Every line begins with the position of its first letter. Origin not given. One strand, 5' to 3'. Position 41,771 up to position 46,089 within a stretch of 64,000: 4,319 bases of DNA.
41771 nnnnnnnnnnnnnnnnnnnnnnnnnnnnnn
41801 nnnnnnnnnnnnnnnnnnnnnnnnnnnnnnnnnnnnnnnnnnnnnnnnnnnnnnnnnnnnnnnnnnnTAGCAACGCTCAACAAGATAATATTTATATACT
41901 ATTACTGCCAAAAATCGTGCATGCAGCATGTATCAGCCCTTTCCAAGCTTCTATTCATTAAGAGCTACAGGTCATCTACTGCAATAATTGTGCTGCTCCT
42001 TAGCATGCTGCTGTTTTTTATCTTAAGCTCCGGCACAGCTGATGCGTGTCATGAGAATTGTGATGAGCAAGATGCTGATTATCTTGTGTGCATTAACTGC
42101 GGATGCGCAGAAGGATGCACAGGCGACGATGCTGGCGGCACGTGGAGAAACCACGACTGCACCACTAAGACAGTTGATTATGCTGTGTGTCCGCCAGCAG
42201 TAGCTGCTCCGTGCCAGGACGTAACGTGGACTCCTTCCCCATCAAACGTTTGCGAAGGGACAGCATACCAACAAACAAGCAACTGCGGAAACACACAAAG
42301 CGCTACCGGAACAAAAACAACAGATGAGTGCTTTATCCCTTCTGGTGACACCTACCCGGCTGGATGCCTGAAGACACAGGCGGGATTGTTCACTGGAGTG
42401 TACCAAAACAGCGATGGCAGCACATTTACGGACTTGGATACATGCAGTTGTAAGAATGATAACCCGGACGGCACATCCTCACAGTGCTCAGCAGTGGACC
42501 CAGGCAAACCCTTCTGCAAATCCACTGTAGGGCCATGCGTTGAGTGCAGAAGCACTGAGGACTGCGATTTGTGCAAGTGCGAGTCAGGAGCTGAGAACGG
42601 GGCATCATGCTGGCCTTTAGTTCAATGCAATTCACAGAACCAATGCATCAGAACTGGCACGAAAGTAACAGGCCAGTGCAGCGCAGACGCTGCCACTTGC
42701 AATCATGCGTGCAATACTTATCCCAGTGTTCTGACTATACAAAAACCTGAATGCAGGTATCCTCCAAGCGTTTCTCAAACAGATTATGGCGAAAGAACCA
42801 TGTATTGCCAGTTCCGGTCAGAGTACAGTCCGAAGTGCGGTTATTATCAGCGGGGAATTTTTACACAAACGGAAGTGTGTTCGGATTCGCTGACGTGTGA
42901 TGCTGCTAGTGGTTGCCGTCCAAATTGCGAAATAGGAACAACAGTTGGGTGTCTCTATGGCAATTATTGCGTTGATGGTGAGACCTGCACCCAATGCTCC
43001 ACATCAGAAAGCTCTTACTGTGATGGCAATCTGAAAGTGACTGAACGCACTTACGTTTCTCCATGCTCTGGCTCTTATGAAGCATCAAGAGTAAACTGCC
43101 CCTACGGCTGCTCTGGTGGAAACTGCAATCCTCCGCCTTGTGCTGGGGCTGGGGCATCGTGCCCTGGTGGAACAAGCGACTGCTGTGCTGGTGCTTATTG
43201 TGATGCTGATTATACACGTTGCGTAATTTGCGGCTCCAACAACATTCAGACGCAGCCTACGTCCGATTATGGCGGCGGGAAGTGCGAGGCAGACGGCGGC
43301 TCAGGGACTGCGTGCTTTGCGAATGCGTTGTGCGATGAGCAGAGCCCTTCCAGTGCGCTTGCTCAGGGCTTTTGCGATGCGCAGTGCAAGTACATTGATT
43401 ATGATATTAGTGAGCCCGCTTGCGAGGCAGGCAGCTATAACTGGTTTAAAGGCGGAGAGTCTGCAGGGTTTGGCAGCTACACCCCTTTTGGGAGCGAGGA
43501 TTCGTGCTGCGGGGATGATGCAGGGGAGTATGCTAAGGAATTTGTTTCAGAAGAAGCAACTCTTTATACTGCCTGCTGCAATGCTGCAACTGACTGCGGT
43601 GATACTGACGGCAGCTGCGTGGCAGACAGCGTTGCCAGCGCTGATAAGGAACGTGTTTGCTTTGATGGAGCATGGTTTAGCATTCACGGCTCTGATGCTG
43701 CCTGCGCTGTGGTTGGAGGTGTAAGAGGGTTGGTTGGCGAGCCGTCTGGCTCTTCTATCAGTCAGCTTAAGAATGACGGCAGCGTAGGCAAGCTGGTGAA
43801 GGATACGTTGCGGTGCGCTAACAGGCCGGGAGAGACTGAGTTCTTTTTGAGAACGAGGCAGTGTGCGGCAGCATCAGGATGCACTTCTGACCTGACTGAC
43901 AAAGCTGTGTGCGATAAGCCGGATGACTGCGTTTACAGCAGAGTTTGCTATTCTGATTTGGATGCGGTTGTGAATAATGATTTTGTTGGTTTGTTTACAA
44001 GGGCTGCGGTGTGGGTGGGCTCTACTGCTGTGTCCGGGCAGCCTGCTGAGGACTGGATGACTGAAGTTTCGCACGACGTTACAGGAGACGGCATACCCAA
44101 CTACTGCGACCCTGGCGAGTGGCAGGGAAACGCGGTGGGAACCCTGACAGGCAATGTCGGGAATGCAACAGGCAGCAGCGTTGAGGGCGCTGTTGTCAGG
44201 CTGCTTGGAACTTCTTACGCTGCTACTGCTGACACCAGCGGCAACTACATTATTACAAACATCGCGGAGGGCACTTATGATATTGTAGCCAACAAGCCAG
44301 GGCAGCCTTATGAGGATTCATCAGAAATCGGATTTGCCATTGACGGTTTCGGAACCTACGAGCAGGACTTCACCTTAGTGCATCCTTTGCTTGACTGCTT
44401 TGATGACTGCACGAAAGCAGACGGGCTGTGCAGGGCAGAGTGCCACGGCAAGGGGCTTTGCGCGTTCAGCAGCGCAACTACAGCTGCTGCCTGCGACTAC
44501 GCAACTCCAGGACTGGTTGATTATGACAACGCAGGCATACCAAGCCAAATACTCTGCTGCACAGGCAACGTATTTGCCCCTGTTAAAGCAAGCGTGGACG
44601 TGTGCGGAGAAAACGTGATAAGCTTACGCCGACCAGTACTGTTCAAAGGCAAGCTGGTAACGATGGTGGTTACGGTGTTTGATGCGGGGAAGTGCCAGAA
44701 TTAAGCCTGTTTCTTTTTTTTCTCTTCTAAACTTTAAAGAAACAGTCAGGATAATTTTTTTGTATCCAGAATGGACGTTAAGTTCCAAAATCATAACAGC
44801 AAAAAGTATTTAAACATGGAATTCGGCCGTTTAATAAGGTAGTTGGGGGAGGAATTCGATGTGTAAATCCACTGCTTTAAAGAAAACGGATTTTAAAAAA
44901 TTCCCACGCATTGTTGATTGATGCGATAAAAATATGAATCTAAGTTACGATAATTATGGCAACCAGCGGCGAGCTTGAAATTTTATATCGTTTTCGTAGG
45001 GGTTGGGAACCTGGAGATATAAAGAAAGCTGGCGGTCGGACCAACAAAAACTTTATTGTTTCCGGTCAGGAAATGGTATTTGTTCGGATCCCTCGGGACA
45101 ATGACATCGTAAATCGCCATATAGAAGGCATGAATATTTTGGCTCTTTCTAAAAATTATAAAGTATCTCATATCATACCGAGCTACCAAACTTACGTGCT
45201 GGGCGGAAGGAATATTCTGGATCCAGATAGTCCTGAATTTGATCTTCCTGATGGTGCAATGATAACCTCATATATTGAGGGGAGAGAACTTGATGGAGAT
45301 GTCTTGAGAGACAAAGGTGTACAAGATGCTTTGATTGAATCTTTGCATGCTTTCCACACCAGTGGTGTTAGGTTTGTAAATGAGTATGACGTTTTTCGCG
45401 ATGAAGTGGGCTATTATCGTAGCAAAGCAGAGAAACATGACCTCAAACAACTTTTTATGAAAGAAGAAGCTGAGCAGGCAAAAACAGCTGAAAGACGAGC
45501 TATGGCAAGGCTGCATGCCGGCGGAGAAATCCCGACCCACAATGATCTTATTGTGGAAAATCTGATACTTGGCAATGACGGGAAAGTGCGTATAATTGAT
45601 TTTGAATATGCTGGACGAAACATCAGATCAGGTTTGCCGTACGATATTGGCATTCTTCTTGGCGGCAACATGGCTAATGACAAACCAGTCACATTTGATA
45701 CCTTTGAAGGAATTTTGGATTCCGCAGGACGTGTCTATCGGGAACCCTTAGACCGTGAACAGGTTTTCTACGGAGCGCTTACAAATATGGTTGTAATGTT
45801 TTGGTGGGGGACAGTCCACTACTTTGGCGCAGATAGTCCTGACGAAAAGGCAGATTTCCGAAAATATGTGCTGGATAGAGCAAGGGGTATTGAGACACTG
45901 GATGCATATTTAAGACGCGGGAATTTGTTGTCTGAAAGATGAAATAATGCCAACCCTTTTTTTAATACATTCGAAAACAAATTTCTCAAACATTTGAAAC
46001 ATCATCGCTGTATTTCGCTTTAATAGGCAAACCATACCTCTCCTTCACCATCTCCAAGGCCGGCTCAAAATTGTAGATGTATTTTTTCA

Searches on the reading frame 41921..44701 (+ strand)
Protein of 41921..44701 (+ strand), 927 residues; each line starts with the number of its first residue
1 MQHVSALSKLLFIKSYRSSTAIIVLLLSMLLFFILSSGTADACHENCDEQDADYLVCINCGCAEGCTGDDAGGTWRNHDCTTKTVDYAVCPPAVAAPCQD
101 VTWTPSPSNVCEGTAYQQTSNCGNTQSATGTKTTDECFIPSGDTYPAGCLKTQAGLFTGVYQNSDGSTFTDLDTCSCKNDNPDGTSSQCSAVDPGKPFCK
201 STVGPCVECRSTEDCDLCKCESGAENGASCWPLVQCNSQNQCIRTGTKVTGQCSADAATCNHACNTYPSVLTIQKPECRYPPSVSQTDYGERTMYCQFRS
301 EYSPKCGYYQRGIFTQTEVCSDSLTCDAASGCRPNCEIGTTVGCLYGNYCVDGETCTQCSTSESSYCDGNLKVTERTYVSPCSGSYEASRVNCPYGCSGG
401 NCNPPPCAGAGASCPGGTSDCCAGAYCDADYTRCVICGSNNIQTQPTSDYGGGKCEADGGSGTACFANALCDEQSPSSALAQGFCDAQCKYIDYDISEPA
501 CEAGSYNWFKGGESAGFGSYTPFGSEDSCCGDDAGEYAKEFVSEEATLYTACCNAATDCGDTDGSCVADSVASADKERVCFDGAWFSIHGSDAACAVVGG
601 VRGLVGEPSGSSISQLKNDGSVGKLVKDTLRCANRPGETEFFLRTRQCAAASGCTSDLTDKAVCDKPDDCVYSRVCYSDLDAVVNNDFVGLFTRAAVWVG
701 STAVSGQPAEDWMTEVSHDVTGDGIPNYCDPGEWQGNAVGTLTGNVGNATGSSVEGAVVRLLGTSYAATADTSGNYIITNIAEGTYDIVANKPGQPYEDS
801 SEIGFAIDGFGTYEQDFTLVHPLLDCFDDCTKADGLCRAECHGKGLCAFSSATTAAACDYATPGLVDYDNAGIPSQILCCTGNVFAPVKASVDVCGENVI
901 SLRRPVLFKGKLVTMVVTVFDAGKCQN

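Call 87: search_protein_families(library=pfam, proteins=[window:41921-44701:+], max_evalue=0.00001)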
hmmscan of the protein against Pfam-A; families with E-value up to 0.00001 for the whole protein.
window:41921-44701:+ (927 aa): 1 family
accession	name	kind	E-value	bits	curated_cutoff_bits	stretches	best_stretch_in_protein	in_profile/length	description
PF13620.12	CarboxypepD_reg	-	2.7e-09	37.7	32.3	1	741-819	1-81/82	Carboxypeptidase regulatory-like domain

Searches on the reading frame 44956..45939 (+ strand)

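Call 104: search_protein_families(library=pfam, proteins=[window:44956-45939:+], max_evalue=0.001)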
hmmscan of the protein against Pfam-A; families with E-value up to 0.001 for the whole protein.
window:44956-45939:+ (328 aa): 2 families
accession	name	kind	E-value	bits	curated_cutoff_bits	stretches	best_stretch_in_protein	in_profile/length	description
PF01633.27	Choline_kinase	-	2e-10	40.9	29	1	100-233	66-202/300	Choline/ethanolamine kinase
PF01636.29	APH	-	8e-07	29.5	23.2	1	88-224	59-202/239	Phosphotransferase enzyme family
